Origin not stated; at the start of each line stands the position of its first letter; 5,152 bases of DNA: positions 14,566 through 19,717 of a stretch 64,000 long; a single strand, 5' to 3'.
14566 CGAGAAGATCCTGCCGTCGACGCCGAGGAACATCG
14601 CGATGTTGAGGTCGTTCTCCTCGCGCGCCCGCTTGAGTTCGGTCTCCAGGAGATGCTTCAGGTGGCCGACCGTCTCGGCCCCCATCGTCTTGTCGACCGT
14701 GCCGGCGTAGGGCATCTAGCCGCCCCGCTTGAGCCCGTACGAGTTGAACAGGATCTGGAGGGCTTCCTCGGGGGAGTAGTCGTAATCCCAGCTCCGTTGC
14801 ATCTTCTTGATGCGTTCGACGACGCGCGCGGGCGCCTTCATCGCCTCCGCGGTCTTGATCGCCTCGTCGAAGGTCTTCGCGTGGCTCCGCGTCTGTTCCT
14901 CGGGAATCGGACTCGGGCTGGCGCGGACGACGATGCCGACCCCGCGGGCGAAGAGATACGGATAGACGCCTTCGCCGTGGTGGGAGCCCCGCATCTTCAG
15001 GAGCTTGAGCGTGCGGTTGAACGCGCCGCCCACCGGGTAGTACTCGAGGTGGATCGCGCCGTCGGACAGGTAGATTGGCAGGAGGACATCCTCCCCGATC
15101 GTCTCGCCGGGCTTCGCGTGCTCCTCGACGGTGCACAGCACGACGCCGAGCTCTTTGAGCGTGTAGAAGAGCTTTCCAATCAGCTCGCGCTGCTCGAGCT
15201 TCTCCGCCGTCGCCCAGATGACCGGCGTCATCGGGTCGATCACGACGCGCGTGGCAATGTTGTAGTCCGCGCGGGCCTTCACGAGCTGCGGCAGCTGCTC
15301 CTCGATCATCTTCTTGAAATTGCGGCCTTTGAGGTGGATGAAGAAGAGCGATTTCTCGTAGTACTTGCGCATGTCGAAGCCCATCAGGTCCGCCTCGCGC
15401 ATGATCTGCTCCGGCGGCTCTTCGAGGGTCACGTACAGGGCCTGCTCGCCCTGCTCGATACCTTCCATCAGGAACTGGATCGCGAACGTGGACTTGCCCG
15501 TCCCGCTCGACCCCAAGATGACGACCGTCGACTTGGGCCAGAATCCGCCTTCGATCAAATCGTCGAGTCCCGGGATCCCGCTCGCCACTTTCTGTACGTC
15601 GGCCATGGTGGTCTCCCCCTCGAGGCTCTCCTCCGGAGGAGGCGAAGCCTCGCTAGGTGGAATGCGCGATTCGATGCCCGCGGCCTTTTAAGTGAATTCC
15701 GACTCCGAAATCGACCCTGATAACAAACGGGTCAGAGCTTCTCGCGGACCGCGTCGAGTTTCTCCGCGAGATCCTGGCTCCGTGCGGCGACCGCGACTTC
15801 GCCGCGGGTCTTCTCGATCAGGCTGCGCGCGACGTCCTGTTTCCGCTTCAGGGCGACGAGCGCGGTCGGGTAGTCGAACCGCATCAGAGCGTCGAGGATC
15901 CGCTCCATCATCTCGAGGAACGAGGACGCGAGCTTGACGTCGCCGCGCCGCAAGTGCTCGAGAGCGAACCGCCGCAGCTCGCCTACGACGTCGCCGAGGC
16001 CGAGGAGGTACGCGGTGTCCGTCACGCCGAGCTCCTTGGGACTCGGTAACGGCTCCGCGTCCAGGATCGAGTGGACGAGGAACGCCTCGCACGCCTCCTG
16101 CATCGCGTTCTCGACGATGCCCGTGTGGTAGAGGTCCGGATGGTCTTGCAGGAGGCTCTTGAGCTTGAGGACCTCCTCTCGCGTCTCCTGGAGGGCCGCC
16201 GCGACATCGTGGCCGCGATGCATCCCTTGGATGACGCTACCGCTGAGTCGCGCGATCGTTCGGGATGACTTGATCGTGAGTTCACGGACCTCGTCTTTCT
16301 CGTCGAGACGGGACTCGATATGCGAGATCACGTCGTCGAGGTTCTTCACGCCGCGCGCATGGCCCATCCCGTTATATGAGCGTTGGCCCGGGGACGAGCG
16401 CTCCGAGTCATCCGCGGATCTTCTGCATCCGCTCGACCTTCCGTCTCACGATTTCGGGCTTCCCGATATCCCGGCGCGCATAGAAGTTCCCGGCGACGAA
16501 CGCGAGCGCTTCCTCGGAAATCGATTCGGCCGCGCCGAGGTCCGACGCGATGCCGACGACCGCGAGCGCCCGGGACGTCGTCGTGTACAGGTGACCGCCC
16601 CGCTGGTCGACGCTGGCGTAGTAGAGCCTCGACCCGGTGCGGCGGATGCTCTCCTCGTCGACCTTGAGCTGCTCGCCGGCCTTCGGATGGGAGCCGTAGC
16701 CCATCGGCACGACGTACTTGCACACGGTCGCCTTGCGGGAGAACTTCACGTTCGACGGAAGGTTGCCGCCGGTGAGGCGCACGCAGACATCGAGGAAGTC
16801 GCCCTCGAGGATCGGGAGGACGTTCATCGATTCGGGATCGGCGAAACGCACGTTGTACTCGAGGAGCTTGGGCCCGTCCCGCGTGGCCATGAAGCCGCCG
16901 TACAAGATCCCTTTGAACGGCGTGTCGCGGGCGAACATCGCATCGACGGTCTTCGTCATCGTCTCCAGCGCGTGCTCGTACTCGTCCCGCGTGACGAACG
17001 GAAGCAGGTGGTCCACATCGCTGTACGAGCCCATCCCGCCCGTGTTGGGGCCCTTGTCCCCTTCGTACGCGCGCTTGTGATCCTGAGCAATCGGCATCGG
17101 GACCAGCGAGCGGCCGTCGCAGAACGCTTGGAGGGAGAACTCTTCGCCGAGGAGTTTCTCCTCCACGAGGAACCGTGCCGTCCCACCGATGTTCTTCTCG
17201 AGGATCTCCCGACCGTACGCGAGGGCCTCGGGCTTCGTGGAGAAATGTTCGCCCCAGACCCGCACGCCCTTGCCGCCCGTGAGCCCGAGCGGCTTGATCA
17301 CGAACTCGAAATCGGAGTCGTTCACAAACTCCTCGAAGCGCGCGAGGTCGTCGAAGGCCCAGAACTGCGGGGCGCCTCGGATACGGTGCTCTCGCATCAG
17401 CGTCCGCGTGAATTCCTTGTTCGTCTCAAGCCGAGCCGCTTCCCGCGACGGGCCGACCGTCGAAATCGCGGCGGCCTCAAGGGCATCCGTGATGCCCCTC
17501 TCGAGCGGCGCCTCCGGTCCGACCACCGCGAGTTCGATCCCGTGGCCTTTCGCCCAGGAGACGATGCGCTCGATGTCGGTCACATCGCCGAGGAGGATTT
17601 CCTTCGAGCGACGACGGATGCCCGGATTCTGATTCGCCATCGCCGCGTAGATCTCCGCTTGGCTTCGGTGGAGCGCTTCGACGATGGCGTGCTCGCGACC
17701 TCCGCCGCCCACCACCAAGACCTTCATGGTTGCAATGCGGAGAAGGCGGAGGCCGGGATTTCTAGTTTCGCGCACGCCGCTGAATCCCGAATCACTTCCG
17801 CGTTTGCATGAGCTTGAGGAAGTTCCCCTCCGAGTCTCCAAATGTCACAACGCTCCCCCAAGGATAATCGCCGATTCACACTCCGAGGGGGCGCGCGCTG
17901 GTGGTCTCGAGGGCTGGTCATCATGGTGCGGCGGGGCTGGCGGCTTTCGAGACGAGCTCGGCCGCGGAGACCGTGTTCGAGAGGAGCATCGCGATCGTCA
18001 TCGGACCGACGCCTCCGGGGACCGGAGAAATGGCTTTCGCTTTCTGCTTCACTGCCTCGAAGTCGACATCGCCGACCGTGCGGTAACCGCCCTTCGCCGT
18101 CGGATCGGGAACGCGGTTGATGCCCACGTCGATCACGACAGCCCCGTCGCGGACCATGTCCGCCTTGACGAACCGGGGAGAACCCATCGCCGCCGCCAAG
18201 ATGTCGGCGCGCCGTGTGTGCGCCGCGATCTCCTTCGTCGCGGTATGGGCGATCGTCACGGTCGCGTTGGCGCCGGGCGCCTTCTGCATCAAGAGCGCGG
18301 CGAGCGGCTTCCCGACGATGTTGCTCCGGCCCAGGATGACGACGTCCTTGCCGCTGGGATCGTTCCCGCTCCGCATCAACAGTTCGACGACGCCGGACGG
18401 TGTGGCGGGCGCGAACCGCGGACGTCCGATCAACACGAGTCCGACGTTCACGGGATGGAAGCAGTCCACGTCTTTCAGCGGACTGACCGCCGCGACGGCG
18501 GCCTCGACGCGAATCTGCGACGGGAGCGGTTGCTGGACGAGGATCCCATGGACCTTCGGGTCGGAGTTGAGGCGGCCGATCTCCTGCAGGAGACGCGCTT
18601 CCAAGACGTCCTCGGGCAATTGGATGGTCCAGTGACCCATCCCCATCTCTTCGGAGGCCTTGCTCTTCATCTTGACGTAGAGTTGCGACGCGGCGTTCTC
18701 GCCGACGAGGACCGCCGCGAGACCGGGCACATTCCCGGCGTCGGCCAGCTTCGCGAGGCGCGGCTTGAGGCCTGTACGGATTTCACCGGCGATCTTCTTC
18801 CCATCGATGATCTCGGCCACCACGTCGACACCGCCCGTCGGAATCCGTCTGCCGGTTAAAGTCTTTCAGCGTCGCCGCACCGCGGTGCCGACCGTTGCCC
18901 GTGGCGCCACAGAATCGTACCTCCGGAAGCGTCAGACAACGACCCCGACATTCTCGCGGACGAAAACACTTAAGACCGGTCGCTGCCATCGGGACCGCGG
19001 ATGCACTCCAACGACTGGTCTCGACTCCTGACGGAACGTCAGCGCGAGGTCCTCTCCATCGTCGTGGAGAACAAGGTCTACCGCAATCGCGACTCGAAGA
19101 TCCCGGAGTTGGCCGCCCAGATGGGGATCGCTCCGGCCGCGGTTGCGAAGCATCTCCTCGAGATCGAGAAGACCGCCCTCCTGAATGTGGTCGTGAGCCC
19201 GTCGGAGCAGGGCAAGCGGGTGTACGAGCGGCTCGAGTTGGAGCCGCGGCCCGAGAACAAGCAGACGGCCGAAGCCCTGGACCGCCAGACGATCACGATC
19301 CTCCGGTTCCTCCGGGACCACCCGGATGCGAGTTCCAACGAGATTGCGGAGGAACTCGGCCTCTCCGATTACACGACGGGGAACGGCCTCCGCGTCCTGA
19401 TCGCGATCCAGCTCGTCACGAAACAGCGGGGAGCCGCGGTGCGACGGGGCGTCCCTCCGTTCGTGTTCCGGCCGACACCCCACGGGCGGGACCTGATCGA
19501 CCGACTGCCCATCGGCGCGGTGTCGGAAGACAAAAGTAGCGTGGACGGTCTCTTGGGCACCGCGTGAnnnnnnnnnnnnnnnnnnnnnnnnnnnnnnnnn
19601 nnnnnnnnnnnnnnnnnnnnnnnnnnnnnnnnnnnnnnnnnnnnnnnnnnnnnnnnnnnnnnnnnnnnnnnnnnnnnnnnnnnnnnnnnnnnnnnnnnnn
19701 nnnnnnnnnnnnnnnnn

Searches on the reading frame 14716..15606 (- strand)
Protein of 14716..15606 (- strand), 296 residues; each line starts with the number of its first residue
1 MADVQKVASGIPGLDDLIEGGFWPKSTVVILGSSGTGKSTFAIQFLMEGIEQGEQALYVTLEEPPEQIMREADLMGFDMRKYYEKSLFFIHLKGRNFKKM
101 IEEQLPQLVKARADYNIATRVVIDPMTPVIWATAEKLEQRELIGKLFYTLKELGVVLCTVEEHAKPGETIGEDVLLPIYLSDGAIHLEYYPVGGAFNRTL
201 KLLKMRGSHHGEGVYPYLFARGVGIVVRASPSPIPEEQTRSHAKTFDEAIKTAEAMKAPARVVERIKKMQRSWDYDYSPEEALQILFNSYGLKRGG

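Call 47: search_protein_families(library=pfam, proteins=[window:14716-15606:-], max_evalue=0.00001)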
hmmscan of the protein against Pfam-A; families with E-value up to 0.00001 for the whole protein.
window:14716-15606:- (296 aa): 2 families
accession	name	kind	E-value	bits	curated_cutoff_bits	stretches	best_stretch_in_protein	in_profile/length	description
PF06745.19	ATPase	-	2.8e-45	154.9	26.6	1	7-229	1-228/231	KaiC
PF13481.12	AAA_25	-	8.4e-10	39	27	1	5-135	13-161/195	AAA domain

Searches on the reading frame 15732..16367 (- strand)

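Call 47: search_protein_families(library=pfam, proteins=[window:15732-16367:-], max_evalue=0.00001)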
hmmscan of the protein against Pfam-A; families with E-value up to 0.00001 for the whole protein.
window:15732-16367:- (211 aa): 1 family
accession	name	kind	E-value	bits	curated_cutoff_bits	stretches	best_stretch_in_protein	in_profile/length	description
PF01997.21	Translin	-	2.8e-11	44.2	25.9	1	27-186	2-193/205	Translin family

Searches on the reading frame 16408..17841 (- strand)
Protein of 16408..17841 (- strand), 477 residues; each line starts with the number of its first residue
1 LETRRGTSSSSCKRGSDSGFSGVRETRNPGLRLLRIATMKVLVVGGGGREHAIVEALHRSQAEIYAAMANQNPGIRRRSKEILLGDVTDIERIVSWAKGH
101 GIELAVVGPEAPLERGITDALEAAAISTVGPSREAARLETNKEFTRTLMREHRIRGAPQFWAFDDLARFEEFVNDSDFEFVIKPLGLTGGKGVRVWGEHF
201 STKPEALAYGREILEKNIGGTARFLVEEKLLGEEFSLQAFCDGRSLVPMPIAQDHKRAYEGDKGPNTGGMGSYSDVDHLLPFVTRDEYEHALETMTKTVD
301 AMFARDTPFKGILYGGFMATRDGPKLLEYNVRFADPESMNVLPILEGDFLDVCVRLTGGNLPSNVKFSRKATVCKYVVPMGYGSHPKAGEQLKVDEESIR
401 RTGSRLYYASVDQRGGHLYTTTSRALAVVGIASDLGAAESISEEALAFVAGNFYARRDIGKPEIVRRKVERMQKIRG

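Call 47: search_protein_families(library=pfam, proteins=[window:16408-17841:-], max_evalue=0.00001)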
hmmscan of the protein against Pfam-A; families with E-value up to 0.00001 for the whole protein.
window:16408-17841:- (477 aa): 3 families
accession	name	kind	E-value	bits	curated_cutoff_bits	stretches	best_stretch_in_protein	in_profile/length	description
PF01071.24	GARS_A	-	3.9e-60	203.5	27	1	140-337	1-193/194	Phosphoribosylglycinamide synthetase, ATP-grasp (A) domain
PF02844.21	GARS_N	-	5.8e-28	98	29.5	1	39-139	1-100/100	Phosphoribosylglycinamide synthetase, N domain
PF02843.22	GARS_C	-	6.3e-14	52.5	34.8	1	372-461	1-91/92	Phosphoribosylglycinamide synthetase, C domain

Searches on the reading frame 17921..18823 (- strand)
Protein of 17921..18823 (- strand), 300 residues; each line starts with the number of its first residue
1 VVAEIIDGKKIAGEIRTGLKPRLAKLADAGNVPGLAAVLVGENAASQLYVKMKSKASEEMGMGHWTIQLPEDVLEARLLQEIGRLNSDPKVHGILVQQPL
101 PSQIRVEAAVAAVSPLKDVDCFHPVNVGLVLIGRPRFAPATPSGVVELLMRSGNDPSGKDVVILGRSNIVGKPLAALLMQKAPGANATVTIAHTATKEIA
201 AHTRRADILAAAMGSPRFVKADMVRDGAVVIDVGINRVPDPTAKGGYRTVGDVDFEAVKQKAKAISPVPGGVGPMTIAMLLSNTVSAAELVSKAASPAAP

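Call 47: search_protein_families(library=pfam, proteins=[window:17921-18823:-], max_evalue=0.00001)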
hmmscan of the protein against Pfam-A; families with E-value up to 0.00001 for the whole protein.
window:17921-18823:- (300 aa): 2 families
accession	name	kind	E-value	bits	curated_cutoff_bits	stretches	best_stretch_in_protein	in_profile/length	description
PF02882.25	THF_DHG_CYH_C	-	3.2e-64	215.5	27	1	123-289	1-157/160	Tetrahydrofolate dehydrogenase/cyclohydrolase, NAD(P)-binding domain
PF00763.28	THF_DHG_CYH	-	3e-36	124.6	32.8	1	6-120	1-115/115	Tetrahydrofolate dehydrogenase/cyclohydrolase, catalytic domain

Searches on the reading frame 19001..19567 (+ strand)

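Call 47: search_protein_families(library=pfam, proteins=[window:19001-19567:+], max_evalue=0.00001)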
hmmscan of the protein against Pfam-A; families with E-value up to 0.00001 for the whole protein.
window:19001-19567:+ (188 aa): 4 families
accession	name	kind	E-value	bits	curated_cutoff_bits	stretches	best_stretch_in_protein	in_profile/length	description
PF13412.12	HTH_24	-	2.7e-09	36.9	21.9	0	93-122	1-30/48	Winged helix-turn-helix DNA-binding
PF04967.18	HTH_10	-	4.6e-09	36.4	23.1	0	10-57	1-49/53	HTH DNA binding domain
PF12802.13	MarR_2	-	1.6e-08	35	27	1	93-149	3-60/61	MarR family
PF01047.28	MarR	-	3.7e-06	27.2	24.6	0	97-144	5-52/59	MarR family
